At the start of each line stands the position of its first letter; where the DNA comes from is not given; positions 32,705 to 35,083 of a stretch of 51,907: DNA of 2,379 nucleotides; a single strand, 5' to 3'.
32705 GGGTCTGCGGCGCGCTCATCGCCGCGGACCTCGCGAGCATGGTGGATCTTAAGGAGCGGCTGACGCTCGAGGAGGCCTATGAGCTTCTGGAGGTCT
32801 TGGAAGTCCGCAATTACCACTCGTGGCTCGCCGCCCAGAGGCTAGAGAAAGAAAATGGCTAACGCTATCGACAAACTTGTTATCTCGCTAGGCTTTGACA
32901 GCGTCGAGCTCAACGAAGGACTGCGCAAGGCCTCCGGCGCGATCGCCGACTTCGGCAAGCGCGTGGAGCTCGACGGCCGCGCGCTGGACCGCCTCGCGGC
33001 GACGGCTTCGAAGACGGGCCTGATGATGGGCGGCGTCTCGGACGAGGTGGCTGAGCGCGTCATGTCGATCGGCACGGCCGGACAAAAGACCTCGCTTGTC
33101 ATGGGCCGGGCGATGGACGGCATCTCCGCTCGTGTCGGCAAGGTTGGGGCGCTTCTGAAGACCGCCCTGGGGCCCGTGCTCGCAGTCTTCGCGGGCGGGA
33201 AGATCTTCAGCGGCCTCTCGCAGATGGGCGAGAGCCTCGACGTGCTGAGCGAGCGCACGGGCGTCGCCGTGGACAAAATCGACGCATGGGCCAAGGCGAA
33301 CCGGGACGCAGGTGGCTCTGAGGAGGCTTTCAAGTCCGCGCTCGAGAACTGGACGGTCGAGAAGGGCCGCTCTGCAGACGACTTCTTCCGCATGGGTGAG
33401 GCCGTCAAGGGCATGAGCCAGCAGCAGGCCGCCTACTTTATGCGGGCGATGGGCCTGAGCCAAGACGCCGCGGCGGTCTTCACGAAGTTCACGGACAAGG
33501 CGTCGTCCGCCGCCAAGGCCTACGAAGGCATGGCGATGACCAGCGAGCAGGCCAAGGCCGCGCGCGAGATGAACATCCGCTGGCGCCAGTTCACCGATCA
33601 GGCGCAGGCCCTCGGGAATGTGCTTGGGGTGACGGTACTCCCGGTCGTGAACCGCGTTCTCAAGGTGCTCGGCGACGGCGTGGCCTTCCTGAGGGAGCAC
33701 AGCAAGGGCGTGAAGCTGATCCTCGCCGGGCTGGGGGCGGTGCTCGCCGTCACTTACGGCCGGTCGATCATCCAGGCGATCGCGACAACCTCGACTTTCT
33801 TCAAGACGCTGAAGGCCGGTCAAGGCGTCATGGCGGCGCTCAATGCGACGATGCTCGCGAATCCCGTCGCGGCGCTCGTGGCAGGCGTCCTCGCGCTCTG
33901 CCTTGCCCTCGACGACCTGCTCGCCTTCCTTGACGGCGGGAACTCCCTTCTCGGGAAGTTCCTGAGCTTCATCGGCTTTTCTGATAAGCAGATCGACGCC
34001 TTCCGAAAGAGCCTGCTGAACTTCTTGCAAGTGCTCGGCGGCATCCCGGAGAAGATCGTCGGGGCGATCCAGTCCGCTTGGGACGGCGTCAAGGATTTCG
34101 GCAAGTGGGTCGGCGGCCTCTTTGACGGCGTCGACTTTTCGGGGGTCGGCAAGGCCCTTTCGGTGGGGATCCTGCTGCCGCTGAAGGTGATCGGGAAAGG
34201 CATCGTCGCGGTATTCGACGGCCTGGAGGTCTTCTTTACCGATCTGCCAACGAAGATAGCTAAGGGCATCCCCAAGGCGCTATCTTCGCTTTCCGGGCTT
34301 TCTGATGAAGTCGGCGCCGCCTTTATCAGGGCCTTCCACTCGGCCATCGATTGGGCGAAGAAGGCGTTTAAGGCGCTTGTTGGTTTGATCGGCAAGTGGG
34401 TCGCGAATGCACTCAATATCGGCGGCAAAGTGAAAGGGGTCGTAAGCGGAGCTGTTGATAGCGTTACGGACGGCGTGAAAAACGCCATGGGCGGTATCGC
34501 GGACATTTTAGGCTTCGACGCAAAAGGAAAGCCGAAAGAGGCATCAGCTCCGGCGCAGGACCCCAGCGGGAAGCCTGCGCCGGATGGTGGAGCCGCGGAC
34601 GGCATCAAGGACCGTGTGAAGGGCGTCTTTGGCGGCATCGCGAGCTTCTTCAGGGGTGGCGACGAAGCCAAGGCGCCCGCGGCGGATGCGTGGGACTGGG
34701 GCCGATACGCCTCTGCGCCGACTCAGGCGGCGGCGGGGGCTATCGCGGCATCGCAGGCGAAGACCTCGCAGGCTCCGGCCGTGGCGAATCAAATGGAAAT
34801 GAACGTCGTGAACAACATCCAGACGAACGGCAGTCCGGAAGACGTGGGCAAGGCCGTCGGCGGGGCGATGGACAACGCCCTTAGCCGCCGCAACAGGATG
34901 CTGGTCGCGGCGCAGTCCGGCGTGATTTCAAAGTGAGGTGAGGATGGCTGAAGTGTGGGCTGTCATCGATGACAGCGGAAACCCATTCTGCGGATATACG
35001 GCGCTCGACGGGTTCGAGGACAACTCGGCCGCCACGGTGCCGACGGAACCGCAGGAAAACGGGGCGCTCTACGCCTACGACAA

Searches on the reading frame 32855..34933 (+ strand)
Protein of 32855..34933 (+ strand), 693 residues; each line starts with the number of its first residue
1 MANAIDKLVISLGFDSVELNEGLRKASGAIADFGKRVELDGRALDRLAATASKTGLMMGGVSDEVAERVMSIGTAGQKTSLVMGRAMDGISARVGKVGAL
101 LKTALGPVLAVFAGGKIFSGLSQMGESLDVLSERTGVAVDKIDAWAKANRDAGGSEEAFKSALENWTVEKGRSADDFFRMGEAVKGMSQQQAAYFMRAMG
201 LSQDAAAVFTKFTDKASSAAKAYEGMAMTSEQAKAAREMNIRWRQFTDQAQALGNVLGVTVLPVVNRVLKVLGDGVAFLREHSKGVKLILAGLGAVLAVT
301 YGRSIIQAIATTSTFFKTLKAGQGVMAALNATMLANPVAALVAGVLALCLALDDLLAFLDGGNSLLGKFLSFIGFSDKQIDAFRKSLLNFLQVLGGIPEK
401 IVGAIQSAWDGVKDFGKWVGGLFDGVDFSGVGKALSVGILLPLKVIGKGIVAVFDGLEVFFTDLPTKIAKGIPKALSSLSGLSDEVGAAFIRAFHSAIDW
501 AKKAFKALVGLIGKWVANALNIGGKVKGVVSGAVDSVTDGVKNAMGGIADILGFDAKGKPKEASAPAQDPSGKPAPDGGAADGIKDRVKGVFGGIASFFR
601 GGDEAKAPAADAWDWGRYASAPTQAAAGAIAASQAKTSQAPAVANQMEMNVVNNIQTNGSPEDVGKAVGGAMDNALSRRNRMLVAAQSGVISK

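Call 59: search_protein_families(library=phrogs, proteins=[window:32855-34933:+], max_evalue=0.00001)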
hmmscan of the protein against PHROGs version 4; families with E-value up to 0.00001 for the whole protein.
window:32855-34933:+ (693 aa): 6 families
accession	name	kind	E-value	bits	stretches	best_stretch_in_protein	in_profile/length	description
phrog_2276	-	tail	1.2e-23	84.8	2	1-165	22-144/673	tail length tape measure protein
phrog_8125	-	tail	3e-23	83.7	1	182-684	183-575/578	tail length tape measure protein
phrog_9388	-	unknown function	8.3e-14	52.2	1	182-393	143-355/615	-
phrog_3824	-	unknown function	4.5e-13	50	1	183-542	170-453/750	-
phrog_3981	-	tail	8.5e-13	49.2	1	51-566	15-468/584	tail length tape measure protein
phrog_2013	-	tail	2e-11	44.4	1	176-286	169-279/657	lytic tail protein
